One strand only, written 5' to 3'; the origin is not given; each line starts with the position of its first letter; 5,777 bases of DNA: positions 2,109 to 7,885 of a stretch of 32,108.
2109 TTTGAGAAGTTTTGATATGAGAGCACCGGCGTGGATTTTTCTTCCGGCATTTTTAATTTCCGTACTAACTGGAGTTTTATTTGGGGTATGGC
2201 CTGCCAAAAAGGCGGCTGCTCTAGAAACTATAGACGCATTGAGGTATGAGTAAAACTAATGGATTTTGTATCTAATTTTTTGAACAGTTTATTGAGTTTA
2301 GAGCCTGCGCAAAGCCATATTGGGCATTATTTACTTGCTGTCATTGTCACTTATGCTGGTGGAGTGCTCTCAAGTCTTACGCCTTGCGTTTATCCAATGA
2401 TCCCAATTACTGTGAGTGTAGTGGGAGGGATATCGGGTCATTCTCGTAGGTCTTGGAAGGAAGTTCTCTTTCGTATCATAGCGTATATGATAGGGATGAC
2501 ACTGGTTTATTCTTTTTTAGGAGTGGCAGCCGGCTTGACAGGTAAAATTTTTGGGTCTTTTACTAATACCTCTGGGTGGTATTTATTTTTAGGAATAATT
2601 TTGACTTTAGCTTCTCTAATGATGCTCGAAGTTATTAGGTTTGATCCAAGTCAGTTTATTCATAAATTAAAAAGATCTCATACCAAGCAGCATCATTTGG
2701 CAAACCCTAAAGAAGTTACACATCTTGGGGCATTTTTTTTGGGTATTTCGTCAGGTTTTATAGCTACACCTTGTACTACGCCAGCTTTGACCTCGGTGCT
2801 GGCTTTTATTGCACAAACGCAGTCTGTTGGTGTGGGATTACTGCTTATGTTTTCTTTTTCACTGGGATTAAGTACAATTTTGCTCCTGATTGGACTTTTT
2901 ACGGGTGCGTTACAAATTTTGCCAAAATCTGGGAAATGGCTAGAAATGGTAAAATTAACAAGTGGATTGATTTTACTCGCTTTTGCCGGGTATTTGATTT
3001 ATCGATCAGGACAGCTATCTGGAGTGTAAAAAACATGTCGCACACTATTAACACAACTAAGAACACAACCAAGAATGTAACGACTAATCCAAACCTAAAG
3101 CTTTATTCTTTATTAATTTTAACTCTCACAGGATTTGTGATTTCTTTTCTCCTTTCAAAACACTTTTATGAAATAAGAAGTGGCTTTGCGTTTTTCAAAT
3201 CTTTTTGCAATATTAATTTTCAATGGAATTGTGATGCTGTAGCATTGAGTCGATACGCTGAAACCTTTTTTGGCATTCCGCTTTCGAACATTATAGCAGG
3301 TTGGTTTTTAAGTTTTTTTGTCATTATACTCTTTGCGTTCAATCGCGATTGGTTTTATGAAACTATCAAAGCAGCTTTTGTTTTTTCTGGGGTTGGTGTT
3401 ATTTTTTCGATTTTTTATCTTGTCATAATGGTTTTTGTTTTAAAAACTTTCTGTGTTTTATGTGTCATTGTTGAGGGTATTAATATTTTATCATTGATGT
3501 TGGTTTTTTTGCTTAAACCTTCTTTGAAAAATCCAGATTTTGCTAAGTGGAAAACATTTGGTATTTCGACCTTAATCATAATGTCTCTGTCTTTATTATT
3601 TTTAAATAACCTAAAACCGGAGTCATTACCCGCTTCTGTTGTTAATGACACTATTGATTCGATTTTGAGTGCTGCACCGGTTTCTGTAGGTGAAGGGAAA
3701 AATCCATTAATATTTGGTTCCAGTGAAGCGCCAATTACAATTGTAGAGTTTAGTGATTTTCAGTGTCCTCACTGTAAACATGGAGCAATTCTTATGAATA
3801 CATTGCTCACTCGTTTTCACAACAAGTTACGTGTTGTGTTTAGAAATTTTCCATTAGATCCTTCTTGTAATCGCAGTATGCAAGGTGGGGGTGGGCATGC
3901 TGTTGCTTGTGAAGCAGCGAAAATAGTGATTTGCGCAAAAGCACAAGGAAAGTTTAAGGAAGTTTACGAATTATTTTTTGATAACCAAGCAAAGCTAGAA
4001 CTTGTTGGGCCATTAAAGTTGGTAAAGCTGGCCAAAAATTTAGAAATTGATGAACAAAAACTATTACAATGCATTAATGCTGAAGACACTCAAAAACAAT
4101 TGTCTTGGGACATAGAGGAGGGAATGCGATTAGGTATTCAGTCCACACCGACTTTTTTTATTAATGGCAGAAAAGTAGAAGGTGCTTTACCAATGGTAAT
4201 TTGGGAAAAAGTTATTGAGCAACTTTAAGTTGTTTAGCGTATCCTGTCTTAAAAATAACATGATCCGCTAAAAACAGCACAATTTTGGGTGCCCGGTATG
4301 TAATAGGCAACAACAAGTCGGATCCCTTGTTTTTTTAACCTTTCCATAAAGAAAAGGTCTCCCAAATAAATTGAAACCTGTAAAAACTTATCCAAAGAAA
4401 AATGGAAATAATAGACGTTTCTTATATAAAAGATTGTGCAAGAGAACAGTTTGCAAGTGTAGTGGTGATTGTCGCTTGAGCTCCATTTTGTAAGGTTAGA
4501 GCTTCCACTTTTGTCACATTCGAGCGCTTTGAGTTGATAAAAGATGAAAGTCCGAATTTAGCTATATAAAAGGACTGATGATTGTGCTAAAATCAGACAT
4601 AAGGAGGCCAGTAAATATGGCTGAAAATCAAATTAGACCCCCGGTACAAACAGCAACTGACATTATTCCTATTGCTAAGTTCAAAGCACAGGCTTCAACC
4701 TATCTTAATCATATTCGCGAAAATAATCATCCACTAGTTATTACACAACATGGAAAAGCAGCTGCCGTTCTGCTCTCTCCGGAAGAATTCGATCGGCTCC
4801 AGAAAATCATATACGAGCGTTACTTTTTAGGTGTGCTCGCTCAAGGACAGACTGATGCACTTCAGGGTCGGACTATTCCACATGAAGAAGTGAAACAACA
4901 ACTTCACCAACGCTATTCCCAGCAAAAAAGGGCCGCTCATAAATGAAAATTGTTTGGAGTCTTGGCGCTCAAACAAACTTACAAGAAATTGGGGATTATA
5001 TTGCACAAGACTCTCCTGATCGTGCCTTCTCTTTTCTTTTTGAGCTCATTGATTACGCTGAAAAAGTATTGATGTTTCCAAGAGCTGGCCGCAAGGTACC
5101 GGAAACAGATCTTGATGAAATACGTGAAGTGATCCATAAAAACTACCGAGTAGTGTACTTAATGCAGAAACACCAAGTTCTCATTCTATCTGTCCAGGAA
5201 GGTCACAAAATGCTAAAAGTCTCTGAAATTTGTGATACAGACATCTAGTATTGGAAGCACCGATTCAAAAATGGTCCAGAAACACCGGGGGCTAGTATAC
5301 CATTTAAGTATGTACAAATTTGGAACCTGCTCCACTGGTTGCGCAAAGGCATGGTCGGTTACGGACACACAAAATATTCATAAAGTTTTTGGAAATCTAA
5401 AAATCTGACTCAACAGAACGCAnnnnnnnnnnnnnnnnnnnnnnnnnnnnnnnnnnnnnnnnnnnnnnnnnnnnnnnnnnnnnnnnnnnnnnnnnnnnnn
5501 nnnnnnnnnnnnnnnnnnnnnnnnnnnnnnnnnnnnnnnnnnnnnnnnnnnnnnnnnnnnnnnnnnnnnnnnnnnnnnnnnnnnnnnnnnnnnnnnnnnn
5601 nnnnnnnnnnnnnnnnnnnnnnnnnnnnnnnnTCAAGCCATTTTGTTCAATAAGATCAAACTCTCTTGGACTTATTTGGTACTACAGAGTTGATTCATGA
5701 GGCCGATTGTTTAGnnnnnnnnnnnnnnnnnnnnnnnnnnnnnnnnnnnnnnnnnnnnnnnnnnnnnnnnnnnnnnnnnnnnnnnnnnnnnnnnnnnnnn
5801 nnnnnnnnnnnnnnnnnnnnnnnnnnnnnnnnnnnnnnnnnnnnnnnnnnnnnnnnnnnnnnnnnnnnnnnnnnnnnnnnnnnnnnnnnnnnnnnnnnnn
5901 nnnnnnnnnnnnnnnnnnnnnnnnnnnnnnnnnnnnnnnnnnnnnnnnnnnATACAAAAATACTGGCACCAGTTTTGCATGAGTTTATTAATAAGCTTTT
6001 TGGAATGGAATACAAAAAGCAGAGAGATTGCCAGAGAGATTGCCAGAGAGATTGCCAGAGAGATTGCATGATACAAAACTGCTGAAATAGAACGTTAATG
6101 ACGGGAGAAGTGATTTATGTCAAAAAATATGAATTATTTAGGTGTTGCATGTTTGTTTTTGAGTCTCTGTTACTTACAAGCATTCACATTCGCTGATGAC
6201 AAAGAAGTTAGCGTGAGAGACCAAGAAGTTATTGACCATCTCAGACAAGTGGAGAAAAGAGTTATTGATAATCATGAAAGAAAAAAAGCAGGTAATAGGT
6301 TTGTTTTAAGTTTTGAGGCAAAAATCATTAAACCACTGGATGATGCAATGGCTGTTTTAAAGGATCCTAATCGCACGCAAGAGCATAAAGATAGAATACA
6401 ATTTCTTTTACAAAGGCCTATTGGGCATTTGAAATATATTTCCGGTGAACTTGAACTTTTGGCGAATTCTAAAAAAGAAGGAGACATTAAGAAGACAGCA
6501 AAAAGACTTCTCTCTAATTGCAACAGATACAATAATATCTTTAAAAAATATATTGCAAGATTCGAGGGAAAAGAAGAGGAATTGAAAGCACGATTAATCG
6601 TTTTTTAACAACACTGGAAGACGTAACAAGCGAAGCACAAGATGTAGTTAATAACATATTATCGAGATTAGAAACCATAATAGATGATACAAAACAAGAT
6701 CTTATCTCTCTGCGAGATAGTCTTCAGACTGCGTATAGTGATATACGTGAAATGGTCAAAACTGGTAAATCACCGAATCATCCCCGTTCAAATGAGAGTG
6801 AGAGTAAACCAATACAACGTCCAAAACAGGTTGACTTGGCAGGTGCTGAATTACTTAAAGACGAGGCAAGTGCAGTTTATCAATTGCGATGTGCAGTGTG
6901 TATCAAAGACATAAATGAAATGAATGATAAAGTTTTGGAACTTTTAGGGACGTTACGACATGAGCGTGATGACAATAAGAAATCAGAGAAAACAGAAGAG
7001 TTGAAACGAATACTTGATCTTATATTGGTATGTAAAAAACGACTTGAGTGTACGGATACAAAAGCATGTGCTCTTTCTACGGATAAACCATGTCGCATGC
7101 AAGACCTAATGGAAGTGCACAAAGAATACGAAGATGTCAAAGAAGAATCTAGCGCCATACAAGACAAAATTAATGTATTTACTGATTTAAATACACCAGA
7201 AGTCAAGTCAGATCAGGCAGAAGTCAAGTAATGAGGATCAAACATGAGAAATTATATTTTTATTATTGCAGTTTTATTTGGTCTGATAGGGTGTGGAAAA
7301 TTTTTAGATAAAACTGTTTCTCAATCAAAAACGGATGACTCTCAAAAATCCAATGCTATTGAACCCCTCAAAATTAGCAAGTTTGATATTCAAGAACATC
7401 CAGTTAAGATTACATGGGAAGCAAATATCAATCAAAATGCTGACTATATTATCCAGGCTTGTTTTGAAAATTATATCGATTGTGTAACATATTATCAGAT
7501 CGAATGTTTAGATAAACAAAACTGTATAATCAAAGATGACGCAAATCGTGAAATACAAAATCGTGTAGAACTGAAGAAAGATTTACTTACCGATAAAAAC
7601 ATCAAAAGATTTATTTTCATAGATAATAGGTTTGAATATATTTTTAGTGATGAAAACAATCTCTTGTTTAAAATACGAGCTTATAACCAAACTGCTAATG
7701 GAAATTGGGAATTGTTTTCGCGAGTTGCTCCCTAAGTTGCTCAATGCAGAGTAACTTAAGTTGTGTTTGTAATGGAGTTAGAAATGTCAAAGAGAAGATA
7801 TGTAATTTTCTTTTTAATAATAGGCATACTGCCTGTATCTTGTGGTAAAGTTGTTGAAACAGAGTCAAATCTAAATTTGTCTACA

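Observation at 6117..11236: Seven-gene operon of exclusively exported proteins with no recognisable family: candidate novel envelope system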

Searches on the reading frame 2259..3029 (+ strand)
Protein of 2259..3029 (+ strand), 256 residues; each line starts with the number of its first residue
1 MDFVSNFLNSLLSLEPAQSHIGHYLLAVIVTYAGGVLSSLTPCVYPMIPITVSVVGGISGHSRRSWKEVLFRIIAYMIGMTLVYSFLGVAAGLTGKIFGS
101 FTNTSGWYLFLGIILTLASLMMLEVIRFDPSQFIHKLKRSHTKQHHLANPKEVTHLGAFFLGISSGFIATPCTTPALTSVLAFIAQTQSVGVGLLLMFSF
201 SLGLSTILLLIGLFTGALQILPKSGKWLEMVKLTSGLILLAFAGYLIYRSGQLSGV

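Call 61: search_protein_families(library=pfam, proteins=[window:2259-3029:+], max_evalue=0.01)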
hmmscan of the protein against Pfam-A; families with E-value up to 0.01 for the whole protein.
window:2259-3029:+ (256 aa): 2 families
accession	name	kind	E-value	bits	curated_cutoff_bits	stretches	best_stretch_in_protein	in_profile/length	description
PF02683.22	DsbD_TM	-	1.1e-39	136.5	27.1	1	27-249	4-217/219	Cytochrome C biogenesis protein transmembrane domain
PF13386.12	DsbD_2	-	3.6e-16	60.1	24.9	1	35-233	6-191/199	Cytochrome C biogenesis protein transmembrane region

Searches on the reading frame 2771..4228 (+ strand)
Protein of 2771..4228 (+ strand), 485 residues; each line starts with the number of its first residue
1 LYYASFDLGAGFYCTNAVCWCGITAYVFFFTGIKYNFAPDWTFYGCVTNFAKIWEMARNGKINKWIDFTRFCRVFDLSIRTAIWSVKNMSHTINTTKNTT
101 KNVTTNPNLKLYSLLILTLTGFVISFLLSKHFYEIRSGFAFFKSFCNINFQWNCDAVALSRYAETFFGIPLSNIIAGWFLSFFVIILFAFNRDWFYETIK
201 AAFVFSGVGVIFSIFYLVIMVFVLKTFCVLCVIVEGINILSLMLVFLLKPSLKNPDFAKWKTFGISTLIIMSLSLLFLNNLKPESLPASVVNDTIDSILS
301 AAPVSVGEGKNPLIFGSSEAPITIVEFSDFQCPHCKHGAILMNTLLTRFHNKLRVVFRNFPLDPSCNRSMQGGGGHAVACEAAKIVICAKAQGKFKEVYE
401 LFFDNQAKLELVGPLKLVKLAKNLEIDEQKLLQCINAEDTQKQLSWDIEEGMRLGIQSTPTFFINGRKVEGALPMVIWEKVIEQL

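Call 61: search_protein_families(library=pfam, proteins=[window:2771-4228:+], max_evalue=0.01)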
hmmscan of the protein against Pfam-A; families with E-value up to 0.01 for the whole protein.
window:2771-4228:+ (485 aa): 3 families
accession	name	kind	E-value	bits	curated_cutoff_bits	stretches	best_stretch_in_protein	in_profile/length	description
PF13462.12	Thioredoxin_4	-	1.4e-24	87.6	23.2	1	311-483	4-164/165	Thioredoxin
PF01323.26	DSBA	-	1.3e-16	61.4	25.6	1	323-475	1-183/191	DSBA-like thioredoxin domain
PF07884.19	VKOR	-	6.6e-15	55.9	27.5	1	114-245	3-133/134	Vitamin K epoxide reductase family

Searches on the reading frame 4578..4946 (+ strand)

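Call 61: search_protein_families(library=pfam, proteins=[window:4578-4946:+], max_evalue=0.01)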
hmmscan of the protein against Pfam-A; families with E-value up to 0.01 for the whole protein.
window:4578-4946:+ (122 aa): 1 family
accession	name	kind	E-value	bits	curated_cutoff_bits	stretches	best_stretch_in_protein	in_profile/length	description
PF02604.26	PhdYeFM_antitox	-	1.3e-16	60.5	29.8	1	28-101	2-72/74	Antitoxin Phd_YefM, type II toxin-antitoxin system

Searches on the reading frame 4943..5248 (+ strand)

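Call 61: search_protein_families(library=pfam, proteins=[window:4943-5248:+], max_evalue=0.01)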
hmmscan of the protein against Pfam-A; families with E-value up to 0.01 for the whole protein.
window:4943-5248:+ (101 aa): 1 family
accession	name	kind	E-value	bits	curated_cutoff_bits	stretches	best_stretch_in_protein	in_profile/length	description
PF05016.21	ParE_toxin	-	4.5e-14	53.2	23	1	3-86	1-84/89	ParE toxin of type II toxin-antitoxin system, parDE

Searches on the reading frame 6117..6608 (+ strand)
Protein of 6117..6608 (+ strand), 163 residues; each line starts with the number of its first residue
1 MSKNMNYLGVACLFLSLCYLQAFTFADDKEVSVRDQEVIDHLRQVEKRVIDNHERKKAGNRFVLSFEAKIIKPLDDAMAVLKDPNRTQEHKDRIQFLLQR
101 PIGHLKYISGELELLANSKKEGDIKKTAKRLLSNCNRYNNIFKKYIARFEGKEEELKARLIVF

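Call 3: search_protein_families(library=pfam, proteins=[window:6117-6608:+], max_evalue=1)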
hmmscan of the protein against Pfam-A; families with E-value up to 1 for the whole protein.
window:6117-6608:+ (163 aa): 1 family
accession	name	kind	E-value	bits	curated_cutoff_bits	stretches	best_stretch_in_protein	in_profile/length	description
PF13567.11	DUF4131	-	0.074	13.2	31.6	1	8-69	32-93/165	Domain of unknown function (DUF4131)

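Call 4: search_protein_families(library=ncbifam, proteins=[window:6117-6608:+], max_evalue=1)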
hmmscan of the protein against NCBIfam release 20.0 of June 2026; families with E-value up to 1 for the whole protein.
window:6117-6608:+ (163 aa): 0 families

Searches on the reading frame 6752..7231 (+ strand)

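Call 3: search_protein_families(library=pfam, proteins=[window:6752-7231:+], max_evalue=1)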
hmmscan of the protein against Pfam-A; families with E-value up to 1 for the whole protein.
window:6752-7231:+ (159 aa): 0 families

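Call 4: search_protein_families(library=ncbifam, proteins=[window:6752-7231:+], max_evalue=1)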
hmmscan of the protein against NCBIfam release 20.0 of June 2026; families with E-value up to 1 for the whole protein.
window:6752-7231:+ (159 aa): 1 family
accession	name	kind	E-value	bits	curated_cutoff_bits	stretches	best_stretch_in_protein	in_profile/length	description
NF007262.0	PRK09716.1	equivalog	0.019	13.9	765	1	69-154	262-343/395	YhaC family protein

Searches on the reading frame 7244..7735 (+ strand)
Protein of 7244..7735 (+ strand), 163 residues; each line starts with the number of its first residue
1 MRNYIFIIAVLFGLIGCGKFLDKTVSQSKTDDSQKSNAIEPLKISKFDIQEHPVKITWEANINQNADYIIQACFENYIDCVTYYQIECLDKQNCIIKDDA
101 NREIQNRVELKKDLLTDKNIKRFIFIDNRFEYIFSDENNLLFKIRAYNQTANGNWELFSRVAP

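Call 3: search_protein_families(library=pfam, proteins=[window:7244-7735:+], max_evalue=1)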
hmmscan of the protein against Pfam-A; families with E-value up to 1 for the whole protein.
window:7244-7735:+ (163 aa): 0 families

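Call 4: search_protein_families(library=ncbifam, proteins=[window:7244-7735:+], max_evalue=1)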
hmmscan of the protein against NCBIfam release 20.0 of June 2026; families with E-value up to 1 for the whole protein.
window:7244-7735:+ (163 aa): 1 family
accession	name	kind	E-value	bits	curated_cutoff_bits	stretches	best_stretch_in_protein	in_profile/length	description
TIGR02536.1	eut_hyp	hypoth_equivalog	0.0072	16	152.6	1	59-122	101-172/207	TIGR02536 family ethanolamine utilization protein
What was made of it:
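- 7244..7735 (+): C: small lipoprotein (163 aa, lipobox LIG-C). It is lineage-specific and not part of the conserved module. No Pfam or NCBIfam family (calls 3, 4).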
